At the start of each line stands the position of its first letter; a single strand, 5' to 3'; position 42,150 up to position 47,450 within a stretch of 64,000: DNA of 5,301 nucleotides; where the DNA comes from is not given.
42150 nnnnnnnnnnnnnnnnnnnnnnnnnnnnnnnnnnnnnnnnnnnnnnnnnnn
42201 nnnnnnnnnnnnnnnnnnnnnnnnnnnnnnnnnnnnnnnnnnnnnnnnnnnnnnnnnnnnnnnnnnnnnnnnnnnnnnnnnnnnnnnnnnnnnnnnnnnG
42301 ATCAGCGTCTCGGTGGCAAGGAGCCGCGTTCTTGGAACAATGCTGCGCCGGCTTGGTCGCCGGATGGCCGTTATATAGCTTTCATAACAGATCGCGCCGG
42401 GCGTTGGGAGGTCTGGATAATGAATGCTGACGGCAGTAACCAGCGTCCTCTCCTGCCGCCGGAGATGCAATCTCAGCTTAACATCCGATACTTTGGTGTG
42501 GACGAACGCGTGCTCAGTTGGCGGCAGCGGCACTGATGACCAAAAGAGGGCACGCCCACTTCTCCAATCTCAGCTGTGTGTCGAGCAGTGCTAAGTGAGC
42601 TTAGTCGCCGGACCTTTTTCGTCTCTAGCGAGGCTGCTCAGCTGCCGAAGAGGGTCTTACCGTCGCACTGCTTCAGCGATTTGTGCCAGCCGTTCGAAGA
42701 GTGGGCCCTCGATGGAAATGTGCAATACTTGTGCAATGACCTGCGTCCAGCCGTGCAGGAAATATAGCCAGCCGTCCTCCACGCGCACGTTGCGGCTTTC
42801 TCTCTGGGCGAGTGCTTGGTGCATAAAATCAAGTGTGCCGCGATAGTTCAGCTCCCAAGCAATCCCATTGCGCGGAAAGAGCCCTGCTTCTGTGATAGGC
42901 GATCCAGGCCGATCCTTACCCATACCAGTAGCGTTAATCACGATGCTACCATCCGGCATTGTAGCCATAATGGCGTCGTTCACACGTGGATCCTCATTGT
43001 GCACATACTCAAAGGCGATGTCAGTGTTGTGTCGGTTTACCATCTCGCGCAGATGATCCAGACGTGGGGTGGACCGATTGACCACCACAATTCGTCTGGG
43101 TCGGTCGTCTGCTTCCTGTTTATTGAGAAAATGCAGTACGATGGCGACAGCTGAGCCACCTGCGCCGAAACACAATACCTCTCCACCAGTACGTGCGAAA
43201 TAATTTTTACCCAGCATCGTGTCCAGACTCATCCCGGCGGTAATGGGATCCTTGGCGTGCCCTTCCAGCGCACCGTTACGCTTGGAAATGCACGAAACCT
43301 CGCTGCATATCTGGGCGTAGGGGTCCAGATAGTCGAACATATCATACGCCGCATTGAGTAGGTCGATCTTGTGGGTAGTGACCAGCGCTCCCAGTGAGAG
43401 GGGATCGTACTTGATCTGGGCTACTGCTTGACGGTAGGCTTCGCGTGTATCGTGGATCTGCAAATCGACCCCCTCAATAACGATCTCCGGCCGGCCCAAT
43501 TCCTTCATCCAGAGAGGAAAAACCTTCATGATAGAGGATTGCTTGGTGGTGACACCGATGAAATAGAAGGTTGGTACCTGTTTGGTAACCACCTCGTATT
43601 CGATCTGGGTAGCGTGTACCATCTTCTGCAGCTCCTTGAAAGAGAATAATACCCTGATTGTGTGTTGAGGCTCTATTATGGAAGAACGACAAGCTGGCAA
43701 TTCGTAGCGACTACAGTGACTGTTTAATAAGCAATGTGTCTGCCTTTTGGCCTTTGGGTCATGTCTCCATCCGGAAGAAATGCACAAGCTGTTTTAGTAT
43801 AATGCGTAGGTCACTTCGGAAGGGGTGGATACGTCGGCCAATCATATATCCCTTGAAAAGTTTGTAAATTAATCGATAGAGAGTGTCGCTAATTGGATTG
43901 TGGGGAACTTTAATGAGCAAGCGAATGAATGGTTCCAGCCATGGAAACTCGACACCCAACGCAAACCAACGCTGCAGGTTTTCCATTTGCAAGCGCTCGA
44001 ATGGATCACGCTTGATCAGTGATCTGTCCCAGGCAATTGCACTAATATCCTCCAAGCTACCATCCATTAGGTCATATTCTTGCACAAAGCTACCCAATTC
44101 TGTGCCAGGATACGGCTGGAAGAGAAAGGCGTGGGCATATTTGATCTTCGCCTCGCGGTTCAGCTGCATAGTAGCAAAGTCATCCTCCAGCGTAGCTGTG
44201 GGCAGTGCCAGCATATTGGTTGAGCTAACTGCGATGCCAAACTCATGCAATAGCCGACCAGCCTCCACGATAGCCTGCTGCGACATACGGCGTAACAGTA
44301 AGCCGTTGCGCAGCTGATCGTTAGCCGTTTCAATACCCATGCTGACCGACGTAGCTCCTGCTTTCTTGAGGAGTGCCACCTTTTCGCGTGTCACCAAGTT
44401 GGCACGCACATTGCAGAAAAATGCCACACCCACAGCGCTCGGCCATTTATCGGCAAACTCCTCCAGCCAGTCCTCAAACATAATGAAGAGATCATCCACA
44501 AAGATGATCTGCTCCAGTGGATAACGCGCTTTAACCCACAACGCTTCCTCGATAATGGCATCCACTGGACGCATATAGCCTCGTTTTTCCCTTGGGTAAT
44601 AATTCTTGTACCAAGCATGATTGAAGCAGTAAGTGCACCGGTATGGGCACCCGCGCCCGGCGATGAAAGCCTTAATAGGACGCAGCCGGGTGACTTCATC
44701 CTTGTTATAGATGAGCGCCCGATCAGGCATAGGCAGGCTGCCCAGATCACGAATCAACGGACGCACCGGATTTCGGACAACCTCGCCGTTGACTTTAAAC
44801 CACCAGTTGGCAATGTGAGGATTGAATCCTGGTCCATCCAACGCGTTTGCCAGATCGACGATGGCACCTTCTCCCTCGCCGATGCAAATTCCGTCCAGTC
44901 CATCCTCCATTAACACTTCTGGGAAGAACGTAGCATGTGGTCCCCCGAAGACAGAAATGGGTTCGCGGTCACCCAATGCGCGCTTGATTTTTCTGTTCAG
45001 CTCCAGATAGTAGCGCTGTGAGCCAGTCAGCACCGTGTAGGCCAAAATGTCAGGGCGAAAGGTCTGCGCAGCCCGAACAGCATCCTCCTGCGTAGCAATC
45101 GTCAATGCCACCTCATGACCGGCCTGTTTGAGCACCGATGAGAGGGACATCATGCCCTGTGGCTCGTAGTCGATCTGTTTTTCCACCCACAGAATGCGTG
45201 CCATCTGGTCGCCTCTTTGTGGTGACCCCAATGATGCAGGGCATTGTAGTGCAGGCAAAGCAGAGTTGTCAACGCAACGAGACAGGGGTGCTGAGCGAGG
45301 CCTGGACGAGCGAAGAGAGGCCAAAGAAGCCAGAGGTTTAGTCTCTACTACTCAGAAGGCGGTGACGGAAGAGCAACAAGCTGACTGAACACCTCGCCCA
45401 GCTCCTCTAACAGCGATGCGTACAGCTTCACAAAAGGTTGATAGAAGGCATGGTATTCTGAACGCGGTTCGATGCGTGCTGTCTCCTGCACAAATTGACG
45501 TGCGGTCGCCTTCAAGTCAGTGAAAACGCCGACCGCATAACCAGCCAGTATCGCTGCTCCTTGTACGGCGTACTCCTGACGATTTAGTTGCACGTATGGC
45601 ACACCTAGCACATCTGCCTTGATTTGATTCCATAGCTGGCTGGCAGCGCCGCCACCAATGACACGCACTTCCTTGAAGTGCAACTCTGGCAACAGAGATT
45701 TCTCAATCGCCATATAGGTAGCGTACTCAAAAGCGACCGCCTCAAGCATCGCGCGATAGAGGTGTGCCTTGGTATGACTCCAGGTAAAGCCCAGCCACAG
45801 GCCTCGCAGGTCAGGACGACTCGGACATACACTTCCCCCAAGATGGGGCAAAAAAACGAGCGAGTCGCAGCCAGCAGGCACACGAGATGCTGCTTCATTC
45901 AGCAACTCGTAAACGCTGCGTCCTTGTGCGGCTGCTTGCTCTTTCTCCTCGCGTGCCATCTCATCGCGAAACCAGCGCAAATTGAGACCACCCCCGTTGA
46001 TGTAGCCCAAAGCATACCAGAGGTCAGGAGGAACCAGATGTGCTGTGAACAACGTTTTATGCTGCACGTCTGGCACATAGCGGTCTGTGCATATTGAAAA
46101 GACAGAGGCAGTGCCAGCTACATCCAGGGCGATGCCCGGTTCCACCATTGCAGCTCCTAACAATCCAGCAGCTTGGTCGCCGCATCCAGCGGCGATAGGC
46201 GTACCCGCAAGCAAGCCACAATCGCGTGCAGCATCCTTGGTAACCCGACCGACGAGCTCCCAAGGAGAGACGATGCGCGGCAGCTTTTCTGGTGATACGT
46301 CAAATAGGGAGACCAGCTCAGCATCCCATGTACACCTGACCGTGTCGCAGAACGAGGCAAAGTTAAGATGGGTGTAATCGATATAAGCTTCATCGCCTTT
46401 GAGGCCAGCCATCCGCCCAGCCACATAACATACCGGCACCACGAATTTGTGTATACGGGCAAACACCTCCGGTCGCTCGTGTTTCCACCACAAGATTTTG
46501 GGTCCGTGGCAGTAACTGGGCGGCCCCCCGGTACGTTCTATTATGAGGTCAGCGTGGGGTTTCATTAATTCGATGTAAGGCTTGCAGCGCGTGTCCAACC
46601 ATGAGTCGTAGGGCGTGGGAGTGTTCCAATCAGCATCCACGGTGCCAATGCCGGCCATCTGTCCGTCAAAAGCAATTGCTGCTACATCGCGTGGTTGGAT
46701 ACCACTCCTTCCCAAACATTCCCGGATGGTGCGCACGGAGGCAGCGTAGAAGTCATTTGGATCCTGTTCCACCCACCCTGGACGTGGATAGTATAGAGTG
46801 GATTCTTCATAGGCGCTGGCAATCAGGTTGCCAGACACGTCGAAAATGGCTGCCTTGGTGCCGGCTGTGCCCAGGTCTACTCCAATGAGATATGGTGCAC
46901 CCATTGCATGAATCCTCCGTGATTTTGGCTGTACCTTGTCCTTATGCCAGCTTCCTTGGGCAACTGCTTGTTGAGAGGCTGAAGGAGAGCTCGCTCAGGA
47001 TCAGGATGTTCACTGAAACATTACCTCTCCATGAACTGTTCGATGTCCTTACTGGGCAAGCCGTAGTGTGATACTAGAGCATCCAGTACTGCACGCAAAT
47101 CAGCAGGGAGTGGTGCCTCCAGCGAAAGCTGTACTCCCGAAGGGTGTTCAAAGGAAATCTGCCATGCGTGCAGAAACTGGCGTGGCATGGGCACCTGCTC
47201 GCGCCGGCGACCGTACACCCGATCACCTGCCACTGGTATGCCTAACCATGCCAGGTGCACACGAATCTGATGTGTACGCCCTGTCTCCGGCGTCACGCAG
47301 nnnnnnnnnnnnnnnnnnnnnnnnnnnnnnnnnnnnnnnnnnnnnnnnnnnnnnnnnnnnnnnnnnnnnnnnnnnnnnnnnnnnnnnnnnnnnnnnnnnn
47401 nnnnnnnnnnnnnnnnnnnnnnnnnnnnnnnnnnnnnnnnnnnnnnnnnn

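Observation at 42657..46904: Uncharacterised co-directional cluster: FGGY sugar kinase, B12-binding radical SAM enzyme, divergent shikimate-dehydrogenase-like protein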

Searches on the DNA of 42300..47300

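Call 54: search_rna_families(source=window, start=42300, end=47300, threshold=evalue, max_evalue=1)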
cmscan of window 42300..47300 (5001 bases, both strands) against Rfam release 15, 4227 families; matches with E-value up to 1: 0.
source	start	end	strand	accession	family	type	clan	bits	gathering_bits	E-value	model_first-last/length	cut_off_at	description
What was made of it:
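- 43623..43758 (-): The 136-nt RS to SDH-like spacer, with the RBS AAGGAG at 43632-43637. It holds about 114 nt that are absent from sister genomes, where the spacer is about 22 nt. Rfam finds nothing (call 54).
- Tried and rejected: Rfam in E-value mode over 42300-47300 found nothing (call 54).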
